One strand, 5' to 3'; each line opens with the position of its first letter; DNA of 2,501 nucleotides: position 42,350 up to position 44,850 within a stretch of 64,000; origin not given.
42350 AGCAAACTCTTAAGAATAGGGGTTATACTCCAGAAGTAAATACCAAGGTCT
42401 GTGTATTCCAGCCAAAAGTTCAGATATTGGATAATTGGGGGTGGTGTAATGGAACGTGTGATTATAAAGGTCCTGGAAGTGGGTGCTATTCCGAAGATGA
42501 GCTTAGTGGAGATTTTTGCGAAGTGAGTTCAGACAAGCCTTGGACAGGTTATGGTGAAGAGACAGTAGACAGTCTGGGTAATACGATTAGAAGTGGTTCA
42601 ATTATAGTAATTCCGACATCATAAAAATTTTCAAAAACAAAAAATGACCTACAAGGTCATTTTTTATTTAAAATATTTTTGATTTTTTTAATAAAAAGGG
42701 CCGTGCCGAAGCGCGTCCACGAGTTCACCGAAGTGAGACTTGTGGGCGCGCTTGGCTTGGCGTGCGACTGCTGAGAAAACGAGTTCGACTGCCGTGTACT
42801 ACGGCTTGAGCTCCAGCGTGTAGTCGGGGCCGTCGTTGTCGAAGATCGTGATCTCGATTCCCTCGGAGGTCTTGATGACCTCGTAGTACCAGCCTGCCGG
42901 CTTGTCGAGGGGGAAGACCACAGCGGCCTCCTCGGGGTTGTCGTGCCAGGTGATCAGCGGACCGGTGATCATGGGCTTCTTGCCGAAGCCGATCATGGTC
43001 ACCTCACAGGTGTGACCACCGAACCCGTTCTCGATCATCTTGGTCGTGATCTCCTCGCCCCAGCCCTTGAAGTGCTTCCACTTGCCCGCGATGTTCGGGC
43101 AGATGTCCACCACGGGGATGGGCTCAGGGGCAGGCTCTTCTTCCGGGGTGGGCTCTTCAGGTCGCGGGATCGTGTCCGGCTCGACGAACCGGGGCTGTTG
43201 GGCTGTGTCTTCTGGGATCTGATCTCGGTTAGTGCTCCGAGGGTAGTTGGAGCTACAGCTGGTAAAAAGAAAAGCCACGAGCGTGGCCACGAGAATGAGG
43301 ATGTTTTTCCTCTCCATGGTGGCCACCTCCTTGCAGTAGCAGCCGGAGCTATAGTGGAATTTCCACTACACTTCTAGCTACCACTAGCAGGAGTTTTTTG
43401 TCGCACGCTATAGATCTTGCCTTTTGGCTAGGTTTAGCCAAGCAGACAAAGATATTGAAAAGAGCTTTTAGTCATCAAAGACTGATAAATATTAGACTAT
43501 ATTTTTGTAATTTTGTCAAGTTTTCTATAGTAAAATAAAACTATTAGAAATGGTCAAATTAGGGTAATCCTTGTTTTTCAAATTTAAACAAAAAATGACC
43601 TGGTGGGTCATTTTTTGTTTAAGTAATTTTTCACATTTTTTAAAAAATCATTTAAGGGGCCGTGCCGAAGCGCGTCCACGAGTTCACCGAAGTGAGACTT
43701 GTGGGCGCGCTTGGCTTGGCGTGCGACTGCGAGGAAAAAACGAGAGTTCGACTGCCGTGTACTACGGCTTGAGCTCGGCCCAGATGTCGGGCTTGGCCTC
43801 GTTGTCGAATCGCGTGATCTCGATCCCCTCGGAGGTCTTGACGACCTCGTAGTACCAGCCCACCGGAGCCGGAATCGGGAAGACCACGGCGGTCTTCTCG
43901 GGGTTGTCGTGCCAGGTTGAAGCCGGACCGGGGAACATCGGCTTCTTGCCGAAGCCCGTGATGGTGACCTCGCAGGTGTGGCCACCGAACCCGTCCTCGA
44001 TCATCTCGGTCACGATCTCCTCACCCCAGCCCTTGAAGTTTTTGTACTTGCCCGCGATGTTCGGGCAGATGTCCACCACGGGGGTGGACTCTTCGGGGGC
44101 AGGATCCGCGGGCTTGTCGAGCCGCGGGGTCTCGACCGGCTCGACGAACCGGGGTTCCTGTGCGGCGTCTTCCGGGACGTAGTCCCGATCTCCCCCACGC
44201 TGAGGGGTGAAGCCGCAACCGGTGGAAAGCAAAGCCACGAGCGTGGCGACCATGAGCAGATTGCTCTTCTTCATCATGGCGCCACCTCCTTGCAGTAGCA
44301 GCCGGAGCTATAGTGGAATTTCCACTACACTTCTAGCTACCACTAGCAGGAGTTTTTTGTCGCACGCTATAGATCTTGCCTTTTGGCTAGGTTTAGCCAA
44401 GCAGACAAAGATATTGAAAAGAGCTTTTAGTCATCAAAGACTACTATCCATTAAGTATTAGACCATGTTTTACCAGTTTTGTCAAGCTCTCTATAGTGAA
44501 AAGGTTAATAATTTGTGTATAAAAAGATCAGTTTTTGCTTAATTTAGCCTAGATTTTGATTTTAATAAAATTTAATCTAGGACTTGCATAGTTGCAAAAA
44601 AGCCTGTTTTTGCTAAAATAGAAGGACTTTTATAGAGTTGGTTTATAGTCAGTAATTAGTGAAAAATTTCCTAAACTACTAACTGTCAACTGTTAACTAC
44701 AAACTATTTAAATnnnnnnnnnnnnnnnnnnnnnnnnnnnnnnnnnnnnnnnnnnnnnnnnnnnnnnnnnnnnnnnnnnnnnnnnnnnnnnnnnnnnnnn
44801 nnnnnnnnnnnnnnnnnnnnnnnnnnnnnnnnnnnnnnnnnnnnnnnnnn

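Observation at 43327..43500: Conserved 170-nt leader with three palindromes upstream of both lipoprotein genes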

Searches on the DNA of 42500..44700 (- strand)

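Call 22: search_rna_families(source=window, start=42500, end=44700, threshold=evalue, max_evalue=5)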
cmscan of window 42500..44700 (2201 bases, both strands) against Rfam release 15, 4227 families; matches with E-value up to 5: 13.
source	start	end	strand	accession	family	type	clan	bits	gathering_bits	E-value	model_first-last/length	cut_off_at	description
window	42624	42669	-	RF02433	SpF36_sRNA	Gene; sRNA;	-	24.2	48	1.8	1-51/51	no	Streptococcus sRNA SpF36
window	42636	42699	-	RF02064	STnc370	Gene; sRNA;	-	24.2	54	3.1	1-71/71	no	Enterobacterial sRNA STnc370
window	43579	43627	+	RF03642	MIR5743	Gene; miRNA;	-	23.3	111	0.23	1-81/81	no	MIR5743 microRNA precursor family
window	42619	42683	-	RF04060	mir-703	Gene; miRNA;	-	20.9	88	0.83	1-67/67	no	mir-703 microRNA precursor family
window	42641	42674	-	RF02438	SpF51_sRNA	Gene; sRNA;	-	20.1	50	1.6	1-45/45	no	Streptococcus sRNA SpF51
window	43709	43797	-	RF00292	snoTBR5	Gene; snRNA; snoRNA; CD-box;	-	19.1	44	0.23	1-94/94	no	Small nucleolar RNA TBR5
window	43582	43624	+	RF04128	MIR8562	Gene; miRNA;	-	18.5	211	2.1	1-242/242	no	MIR8562 microRNA precursor family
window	42639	42721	-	RF00082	SraG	Gene; sRNA;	-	18.3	50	4.3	1-177/177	no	SraG RNA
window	43580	43626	+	RF04070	MIR6440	Gene; miRNA;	-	18.2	95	4.3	1-108/108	no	MIR6440 microRNA precursor family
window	43583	43623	+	RF03664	MIR6288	Gene; miRNA;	-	17.9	74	4.1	1-92/92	no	MIR6288 microRNA precursor family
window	42709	42753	-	RF03241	mir-1789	Gene; miRNA;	-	16.9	88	4.3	1-63/63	no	mir-1789 microRNA precursor family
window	43668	43712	-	RF03241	mir-1789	Gene; miRNA;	-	16.9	88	4.3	1-63/63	no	mir-1789 microRNA precursor family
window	42629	42668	+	RF00125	IS128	Gene; sRNA;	-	16.1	80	3.2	157-198/209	no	IS128 RNA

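Call 92: search_dna_similar(query=window:42600-43560:-, collection=phages, mode=distant, max_rows=8)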
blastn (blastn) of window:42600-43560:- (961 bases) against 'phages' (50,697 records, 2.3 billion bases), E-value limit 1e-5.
No match.

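Call 93: search_dna_similar(query=window:42600-43560:-, collection=plasmids, mode=distant, max_rows=8)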
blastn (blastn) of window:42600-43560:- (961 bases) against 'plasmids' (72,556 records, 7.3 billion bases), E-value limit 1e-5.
No match.

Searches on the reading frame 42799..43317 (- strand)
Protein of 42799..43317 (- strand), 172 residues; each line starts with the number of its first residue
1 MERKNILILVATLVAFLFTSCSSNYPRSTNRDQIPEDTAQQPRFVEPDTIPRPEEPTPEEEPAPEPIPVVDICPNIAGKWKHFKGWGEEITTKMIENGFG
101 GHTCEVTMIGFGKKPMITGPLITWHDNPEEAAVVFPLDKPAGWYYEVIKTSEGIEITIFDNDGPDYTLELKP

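Call 15: search_protein_families(library=pfam, proteins=[window:42799-43317:-], max_evalue=0.01)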
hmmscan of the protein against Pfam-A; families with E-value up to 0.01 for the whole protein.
window:42799-43317:- (172 aa): 0 families

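Call 16: find_homologous_proteins(query=window:42799-43317:-, max_evalue=0.001)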
Query window:42799-43317:- (172 aa): 2 proteins with E <= 0.001 among 49 candidates.
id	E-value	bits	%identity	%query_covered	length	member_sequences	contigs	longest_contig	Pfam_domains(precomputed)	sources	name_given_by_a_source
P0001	3.3e-115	400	100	100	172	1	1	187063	-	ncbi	-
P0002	1.4e-67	245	66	100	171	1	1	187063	-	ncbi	-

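Call 17: find_encoding_contigs(protein=P0001, flank=3000, max_places=3)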
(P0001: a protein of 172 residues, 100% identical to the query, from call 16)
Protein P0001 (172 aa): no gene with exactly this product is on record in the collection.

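Call 23: search_protein_representatives(protein=window:42799-43317:-)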
Query: 172 residues. Proteins with E-value up to 0.001 (for the whole library): 3; up to 1e-10: 2; up to 1e-30: 2. The best 3 are listed.
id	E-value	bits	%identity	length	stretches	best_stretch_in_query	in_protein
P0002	4.4e-68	245.0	67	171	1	2-172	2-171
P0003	1.5e-37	145.5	41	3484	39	10-40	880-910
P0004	1.5e-06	44.5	30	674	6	122-159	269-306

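Call 83: predict_structure(alignment_id=A4)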
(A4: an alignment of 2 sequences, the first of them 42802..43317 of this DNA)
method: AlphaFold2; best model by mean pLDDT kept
length: 172 residues; sequences in the alignment: 2
mean_pLDDT: 47.1   pTM: 0.30
mean pLDDT of the five models: 47.1, 44.2, 43.7, 42.1, 39.4
residues with pLDDT >= 90: 0; 70-90: 0; 50-70: 65; < 50: 107
segments of 3 or more residues with pLDDT < 50: 1-5, 7-38, 40-42, 64-73, 82-87, 97-102, 110-130, 136-147, 170-172
pLDDT, mean of each block of 10 residues (from residue 1): 44 38 39 42 50 57 42 51 49 50 53 42 45 46 46 55 52 48
secondary structure, 60 per line:
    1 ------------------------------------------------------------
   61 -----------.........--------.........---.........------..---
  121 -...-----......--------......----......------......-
elements in order: H72-80 E89-97 E101-109 E122-124 E130-135 E144-149 E154-159 E166-171
